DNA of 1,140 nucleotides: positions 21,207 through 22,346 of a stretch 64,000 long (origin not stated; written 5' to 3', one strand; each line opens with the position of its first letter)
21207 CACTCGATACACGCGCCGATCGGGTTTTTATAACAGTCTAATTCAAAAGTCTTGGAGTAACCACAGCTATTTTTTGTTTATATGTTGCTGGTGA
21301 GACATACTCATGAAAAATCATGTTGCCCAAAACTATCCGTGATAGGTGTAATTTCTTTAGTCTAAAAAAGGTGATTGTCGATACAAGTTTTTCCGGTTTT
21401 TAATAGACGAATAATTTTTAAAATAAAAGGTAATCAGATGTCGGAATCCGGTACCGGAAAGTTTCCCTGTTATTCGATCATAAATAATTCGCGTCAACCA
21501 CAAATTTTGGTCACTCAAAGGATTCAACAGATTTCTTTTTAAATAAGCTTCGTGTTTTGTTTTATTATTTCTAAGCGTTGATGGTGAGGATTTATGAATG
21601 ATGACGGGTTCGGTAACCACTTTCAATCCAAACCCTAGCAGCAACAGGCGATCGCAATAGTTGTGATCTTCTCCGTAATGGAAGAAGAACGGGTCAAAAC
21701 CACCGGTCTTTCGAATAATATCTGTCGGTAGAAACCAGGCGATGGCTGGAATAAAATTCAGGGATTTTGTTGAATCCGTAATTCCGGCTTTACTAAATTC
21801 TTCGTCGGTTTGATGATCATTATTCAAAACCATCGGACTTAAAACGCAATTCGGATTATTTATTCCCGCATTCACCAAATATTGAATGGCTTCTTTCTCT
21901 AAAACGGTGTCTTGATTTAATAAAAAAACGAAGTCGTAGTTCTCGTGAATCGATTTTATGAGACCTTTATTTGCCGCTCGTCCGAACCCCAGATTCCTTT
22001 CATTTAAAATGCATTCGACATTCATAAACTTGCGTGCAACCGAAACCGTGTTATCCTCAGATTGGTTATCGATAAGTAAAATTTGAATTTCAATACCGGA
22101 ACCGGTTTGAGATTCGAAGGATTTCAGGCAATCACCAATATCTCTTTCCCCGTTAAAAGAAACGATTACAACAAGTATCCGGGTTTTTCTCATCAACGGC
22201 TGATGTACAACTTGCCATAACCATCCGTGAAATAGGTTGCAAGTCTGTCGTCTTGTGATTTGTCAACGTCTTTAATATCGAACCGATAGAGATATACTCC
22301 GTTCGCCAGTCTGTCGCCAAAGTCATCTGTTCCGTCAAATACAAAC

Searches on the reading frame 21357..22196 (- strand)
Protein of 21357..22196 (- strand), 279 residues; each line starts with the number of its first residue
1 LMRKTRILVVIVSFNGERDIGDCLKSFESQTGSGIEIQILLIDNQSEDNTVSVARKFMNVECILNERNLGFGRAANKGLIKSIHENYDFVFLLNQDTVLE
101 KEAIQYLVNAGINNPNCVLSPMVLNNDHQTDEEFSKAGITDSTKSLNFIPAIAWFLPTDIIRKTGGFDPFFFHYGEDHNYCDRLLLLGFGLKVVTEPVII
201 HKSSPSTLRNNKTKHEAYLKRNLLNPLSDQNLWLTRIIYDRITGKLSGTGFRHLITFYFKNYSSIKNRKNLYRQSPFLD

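Call 41: search_protein_families(library=pfam, proteins=[window:21357-22196:-], max_evalue=0.00001)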
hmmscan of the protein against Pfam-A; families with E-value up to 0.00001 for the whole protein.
window:21357-22196:- (279 aa): 3 families
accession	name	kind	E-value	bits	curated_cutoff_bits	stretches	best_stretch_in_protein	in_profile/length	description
PF00535.33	Glycos_transf_2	-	2.4e-17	63.8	23.3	1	9-130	2-123/168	Glycosyl transferase family 2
PF13641.12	Glyco_tranf_2_3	-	5.6e-10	40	27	1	7-207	3-216/230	Glycosyltransferase like family 2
PF13632.12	Glyco_trans_2_3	-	4.5e-07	30.3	27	1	127-258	49-167/198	Glycosyl transferase family group 2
